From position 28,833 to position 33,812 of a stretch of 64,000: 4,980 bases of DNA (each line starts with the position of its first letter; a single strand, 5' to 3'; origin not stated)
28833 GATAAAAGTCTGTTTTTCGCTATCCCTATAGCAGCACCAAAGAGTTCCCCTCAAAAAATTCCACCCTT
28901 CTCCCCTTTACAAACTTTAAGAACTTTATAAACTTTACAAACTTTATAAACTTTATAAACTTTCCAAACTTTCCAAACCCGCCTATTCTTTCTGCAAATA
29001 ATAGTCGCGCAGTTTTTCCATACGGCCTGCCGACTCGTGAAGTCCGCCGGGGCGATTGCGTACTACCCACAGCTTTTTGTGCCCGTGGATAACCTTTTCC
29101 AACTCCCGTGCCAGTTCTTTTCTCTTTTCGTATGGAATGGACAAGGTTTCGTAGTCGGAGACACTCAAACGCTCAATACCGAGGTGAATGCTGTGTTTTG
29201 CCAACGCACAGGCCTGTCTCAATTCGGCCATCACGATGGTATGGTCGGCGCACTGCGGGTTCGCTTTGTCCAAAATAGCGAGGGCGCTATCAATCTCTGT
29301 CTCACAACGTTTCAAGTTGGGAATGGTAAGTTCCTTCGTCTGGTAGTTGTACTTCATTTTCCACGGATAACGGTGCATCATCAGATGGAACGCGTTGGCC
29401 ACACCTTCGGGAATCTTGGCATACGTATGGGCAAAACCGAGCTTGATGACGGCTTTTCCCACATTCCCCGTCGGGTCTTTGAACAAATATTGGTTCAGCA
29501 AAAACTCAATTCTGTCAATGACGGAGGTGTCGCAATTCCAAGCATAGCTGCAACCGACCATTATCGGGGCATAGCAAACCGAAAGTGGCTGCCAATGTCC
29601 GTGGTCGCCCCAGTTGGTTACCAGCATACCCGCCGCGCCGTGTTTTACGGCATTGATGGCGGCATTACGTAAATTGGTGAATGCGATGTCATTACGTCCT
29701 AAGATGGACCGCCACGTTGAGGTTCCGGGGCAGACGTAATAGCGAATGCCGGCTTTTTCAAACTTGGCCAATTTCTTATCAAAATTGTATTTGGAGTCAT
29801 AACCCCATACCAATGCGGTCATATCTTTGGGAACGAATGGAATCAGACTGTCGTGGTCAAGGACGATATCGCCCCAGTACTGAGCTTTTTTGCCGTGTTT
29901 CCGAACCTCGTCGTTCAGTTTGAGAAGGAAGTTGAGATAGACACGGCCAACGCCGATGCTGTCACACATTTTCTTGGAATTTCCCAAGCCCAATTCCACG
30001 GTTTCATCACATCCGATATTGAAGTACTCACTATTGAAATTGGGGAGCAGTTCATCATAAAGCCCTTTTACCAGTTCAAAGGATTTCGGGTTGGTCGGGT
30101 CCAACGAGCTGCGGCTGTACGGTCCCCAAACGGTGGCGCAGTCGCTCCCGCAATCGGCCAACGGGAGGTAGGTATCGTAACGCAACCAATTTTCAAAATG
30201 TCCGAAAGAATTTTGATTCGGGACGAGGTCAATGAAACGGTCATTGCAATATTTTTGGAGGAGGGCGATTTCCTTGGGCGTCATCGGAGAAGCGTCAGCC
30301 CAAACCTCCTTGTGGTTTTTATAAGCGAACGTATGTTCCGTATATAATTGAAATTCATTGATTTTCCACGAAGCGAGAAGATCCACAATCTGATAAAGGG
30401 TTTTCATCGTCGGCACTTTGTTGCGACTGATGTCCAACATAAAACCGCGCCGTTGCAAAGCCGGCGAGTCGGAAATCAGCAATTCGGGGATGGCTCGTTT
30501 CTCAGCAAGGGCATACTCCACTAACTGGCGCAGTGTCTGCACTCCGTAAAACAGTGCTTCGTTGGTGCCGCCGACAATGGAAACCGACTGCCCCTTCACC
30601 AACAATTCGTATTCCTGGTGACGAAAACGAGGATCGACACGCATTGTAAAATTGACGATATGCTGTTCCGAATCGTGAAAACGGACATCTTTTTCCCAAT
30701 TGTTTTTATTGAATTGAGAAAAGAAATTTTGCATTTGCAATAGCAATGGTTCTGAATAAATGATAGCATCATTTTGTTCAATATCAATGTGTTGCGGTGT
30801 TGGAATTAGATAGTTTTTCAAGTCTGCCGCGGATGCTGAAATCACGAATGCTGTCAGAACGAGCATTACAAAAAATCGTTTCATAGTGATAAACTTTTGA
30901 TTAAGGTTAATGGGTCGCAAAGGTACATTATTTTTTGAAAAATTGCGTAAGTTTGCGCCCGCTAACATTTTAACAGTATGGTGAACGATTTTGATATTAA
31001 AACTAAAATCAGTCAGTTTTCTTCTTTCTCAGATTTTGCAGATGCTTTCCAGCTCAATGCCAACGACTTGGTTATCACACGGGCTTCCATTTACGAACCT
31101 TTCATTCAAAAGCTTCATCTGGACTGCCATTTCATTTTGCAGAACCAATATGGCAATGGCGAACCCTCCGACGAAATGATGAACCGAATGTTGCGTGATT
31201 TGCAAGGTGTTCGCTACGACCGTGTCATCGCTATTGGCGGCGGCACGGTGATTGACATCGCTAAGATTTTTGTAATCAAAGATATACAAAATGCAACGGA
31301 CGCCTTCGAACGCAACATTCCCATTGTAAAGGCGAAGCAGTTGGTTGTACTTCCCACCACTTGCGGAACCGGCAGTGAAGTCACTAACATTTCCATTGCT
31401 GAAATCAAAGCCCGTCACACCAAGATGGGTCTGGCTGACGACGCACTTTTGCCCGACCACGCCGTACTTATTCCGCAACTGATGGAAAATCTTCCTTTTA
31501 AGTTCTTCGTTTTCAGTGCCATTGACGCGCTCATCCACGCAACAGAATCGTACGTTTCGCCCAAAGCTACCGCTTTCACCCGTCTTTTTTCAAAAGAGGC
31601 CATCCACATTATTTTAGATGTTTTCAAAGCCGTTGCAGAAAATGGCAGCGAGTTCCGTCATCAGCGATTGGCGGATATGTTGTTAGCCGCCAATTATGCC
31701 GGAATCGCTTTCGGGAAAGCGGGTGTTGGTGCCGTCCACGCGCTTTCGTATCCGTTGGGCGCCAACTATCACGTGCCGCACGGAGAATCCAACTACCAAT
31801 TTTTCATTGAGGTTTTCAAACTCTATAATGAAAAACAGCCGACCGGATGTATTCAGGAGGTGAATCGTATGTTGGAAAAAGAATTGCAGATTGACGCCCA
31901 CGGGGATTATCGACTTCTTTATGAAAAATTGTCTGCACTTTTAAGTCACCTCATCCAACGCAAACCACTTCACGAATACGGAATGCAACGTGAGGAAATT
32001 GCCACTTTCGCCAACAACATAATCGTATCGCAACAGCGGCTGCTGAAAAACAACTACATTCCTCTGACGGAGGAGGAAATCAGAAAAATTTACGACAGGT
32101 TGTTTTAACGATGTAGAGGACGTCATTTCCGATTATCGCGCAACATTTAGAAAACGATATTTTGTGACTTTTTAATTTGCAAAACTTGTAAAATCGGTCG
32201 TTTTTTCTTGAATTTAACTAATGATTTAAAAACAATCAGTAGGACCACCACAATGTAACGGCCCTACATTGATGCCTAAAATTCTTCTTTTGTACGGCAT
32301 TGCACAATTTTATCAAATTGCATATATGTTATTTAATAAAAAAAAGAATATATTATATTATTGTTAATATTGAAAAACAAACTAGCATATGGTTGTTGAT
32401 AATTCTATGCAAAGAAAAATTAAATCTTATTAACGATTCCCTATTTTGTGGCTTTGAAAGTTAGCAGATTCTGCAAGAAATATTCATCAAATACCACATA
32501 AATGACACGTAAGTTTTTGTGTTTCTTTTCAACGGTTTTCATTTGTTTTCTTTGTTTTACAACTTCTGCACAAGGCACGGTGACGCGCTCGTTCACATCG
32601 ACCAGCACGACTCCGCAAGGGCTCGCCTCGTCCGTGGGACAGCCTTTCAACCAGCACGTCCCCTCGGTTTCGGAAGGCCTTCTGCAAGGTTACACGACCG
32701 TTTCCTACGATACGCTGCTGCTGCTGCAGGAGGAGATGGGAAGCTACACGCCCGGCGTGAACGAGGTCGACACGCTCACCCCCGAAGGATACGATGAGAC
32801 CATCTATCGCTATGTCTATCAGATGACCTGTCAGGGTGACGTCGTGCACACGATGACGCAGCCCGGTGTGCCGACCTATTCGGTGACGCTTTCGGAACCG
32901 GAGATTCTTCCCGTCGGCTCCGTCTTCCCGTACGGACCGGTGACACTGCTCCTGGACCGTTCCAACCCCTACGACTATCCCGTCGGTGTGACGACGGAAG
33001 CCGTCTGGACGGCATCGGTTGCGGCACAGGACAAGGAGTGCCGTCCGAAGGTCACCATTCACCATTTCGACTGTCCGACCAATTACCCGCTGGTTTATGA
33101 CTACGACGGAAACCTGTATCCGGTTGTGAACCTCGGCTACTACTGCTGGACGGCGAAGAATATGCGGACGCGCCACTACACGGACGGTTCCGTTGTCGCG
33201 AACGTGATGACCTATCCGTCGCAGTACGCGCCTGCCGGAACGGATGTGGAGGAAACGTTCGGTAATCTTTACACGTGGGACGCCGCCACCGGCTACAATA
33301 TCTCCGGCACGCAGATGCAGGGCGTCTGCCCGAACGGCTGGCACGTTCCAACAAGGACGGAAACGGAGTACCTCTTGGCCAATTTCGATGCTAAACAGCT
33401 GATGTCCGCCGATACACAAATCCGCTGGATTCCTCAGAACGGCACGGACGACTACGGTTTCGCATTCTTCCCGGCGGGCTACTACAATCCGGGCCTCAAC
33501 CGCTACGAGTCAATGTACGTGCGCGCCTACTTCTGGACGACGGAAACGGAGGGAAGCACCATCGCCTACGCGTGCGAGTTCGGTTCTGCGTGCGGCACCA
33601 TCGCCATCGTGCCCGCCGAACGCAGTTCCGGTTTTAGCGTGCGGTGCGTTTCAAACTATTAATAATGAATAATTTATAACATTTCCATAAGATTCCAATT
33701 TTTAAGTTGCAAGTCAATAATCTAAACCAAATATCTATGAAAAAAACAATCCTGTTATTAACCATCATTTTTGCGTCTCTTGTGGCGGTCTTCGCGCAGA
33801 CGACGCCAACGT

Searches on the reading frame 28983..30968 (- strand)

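Call 25: search_protein_families(library=pfam, proteins=[window:28983-30968:-], max_evalue=0.0001)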
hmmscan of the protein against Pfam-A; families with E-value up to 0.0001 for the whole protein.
window:28983-30968:- (661 aa): 2 families
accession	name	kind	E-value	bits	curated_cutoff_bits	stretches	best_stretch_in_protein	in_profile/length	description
PF00728.28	Glyco_hydro_20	-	9.9e-20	71.6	22.3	1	174-414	4-261/348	Glycosyl hydrolase family 20, catalytic domain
PF02838.20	Glyco_hydro_20b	-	2.6e-10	41.6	26.1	1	60-167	17-123/124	Glycosyl hydrolase family 20, domain 2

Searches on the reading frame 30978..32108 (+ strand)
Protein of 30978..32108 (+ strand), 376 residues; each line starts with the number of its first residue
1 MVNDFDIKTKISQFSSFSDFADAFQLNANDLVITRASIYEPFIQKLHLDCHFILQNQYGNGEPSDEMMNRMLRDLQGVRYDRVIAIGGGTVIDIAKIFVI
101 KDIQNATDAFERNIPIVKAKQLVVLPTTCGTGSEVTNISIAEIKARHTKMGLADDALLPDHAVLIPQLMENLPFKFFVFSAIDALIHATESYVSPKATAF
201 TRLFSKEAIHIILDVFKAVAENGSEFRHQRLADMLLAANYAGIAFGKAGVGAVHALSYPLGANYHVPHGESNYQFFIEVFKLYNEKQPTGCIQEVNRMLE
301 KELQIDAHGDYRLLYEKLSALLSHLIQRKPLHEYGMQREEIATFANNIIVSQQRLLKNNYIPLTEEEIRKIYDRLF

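Call 7: search_protein_families(library=pfam, proteins=[window:30978-32108:+], max_evalue=0.001)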
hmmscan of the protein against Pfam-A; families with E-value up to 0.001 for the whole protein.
window:30978-32108:+ (376 aa): 3 families
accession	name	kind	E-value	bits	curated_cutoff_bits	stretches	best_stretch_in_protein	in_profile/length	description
PF25137.1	ADH_Fe_C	-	2.6e-44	151.7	27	1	178-374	2-192/194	Fe-containing alcohol dehydrogenase family, C-terminal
PF00465.25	Fe-ADH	-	2.4e-25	89.5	31.3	1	29-166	24-168/168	Iron-containing alcohol dehydrogenase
PF13685.12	Fe-ADH_2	-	0.00062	20.2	28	0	65-98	60-93/149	Iron-containing alcohol dehydrogenase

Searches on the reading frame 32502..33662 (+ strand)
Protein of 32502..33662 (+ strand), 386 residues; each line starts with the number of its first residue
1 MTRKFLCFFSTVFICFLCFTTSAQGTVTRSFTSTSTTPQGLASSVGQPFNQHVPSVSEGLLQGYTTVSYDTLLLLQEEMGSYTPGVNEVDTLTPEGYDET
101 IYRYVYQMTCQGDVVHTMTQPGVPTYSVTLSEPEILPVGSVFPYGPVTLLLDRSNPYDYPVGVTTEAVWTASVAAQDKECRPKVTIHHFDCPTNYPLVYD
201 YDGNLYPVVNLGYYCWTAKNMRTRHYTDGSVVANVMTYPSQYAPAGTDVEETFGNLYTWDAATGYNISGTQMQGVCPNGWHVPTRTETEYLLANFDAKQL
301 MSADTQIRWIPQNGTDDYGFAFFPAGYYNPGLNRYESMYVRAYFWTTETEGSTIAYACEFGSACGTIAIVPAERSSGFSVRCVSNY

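Call 7: search_protein_families(library=pfam, proteins=[window:32502-33662:+], max_evalue=0.001)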
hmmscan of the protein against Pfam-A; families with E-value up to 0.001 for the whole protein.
window:32502-33662:+ (386 aa): 1 family
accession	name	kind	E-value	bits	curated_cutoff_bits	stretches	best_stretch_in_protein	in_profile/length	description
PF09603.15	Fib_succ_major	-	1.6e-23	84.4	33.9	1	209-383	1-186/187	Fibrobacter succinogenes major domain (Fib_succ_major)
